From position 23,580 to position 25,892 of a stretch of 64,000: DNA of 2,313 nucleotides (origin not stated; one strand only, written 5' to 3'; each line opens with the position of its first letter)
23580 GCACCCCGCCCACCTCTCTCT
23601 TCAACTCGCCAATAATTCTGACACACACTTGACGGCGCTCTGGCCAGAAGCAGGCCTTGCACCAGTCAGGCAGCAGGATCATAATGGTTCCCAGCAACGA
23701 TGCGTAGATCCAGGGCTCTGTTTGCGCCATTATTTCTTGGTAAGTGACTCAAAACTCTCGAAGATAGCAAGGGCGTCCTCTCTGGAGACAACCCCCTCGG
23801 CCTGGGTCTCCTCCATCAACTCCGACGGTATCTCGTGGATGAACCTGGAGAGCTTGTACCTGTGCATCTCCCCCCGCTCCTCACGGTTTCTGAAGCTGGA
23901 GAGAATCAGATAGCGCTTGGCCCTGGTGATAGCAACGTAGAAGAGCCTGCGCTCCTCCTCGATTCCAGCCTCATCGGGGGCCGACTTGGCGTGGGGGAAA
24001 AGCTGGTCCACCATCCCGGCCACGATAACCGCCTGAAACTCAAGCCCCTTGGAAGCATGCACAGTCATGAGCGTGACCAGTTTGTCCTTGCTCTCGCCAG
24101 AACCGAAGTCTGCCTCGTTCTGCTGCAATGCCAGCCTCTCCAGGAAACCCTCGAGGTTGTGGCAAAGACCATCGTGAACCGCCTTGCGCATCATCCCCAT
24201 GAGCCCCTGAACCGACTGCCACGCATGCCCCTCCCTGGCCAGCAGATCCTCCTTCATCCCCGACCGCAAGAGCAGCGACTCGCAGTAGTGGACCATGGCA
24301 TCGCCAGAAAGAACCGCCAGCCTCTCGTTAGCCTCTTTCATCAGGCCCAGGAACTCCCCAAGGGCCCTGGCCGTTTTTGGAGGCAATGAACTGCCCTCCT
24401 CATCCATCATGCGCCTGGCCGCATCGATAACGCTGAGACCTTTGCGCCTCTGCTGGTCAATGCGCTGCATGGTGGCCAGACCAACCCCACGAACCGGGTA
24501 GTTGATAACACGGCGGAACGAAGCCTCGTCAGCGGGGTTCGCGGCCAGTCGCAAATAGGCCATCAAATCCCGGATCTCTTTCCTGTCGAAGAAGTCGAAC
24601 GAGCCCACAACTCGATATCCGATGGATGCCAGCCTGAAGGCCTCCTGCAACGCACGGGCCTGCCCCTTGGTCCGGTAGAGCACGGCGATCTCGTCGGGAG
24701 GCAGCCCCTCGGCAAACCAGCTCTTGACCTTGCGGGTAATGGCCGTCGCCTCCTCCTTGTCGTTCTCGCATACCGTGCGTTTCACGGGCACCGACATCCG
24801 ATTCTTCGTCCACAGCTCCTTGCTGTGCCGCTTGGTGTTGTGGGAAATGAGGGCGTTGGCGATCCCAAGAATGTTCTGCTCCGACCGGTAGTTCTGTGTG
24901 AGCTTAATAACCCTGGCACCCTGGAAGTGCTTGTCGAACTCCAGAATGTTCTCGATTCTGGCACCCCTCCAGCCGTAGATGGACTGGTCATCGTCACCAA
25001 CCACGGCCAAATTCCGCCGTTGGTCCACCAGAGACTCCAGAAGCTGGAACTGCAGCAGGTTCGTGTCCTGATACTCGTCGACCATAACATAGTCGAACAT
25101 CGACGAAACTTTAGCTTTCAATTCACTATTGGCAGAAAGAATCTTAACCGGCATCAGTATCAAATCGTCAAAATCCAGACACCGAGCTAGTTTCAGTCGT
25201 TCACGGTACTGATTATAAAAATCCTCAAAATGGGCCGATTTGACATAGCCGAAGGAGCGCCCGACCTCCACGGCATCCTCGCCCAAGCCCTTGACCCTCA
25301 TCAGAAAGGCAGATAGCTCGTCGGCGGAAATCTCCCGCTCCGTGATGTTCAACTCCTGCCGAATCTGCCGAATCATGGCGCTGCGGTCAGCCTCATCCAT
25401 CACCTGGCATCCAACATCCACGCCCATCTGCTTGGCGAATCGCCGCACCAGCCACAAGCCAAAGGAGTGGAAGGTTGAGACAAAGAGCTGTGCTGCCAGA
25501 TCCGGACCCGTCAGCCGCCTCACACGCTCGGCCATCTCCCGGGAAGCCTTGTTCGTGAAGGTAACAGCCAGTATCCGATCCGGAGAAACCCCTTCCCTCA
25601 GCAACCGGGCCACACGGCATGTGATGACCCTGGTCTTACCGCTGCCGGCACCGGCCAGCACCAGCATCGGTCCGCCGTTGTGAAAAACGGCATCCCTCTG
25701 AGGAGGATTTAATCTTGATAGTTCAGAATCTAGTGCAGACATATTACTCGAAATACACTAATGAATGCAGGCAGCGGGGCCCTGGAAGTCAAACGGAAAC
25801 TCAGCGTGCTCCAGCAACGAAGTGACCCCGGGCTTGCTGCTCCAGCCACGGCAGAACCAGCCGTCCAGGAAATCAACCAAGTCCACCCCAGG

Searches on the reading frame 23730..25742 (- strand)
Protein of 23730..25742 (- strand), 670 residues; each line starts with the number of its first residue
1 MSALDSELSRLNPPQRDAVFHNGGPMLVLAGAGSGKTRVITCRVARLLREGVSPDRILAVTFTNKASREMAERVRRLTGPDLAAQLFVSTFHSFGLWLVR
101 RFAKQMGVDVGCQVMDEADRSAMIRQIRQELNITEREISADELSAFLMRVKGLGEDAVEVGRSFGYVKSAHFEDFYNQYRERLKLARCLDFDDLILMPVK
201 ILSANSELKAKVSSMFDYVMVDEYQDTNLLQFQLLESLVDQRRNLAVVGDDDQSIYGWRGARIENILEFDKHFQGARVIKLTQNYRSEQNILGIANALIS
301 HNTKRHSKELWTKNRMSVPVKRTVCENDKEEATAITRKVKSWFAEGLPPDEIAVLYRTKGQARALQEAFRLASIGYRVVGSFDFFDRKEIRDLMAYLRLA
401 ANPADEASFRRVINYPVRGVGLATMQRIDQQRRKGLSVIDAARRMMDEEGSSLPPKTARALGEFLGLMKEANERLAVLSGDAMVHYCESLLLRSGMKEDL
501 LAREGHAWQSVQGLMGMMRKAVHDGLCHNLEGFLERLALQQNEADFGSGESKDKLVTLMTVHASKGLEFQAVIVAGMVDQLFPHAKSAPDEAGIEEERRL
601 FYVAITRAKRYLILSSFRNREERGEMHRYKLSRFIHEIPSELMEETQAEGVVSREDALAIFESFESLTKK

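Call 79: search_protein_families(library=pfam, proteins=[window:23730-25742:-], max_evalue=0.00001)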
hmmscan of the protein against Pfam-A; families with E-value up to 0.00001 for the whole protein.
window:23730-25742:- (670 aa): 5 families
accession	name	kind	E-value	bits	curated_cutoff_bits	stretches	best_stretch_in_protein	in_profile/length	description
PF00580.27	UvrD-helicase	-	1.3e-79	268.1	23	1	11-274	1-271/271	UvrD/REP helicase N-terminal domain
PF13361.12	UvrD_C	-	9.2e-69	232.9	25.6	1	279-618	1-349/350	UvrD-like helicase C-terminal domain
PF13245.12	AAA_19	-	2.9e-25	89.4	25.1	1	15-257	1-132/134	AAA domain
PF13538.12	UvrD_C_2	-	6e-11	42.5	27.4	1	556-614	2-51/52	UvrD-like helicase C-terminal domain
PF13087.12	AAA_12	-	5e-07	29.9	27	0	551-614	134-190/195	AAA domain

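Call 80: find_homologous_proteins(query=window:23730-25742:-, max_evalue=1e-50)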
Query window:23730-25742:- (670 aa): 7998 proteins with E <= 1e-50 among 8000 candidates; the best 120 are listed.
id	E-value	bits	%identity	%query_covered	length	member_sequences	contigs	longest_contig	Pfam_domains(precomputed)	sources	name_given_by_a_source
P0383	0.0e+0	1424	100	96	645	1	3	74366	PF13538.13,PF13087.13,PF01443.25,PF13361.13,PF13245.13,PF00580.28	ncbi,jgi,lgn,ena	-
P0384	0.0e+0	1052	70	99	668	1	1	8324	PF13538.13,PF13087.13,PF13604.13,PF13361.13,PF13245.13,PF00580.28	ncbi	-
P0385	4.7e-297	1005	69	97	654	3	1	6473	PF13538.13,PF13087.13,PF13604.13,PF13361.13,PF13245.13,PF00580.28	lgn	-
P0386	1.4e-253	861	59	96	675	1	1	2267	PF13538.13,PF13087.13,PF01443.25,PF13604.13,PF13361.13,PF13245.13,PF00580.28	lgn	-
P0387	5.2e-230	783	56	99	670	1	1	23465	PF13538.13,PF13087.13,PF01443.25,PF13604.13,PF13361.13,PF13245.13,PF00580.28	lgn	-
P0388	3.2e-228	777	54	98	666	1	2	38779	PF13538.13,PF13087.13,PF01443.25,PF13604.13,PF13361.13,PF13245.13,PF00580.28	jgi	-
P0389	1.2e-226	772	54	98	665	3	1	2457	PF13538.13,PF13087.13,PF01443.25,PF13604.13,PF13361.13,PF13245.13,PF00580.28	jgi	-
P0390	8.5e-225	766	54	99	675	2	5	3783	PF13538.13,PF01443.25,PF13604.13,PF13361.13,PF13245.13,PF00580.28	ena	-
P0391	5.6e-222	757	53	99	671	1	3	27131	PF13538.13,PF13087.13,PF01443.25,PF13604.13,PF13361.13,PF13245.13,PF00580.28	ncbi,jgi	jgi:DNA helicase-2/ATP-dependent DNA helicase PcrA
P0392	1.4e-220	752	53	98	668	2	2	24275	PF13538.13,PF13087.13,PF01443.25,PF13604.13,PF13361.13,PF13245.13,PF00580.28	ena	-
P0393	2.2e-219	748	53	98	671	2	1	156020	PF13538.13,PF13087.13,PF01443.25,PF13604.13,PF13361.13,PF13245.13,PF00580.28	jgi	jgi:DNA helicase II / ATP-dependent DNA helicase PcrA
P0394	3.1e-219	748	53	98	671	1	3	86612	PF13538.13,PF13087.13,PF01443.25,PF13604.13,PF13361.13,PF13245.13,PF00580.28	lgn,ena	-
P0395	1.6e-217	742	51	98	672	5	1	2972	PF13538.13,PF01443.25,PF13604.13,PF13361.13,PF13245.13,PF00580.28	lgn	-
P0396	2.1e-217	742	52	98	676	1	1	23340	PF13538.13,PF13087.13,PF01443.25,PF13604.13,PF13361.13,PF13245.13,PF00580.28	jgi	-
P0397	8.9e-217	740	52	96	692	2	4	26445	PF13538.13,PF13087.13,PF01443.25,PF13604.13,PF13361.13,PF13245.13,PF00580.28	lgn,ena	-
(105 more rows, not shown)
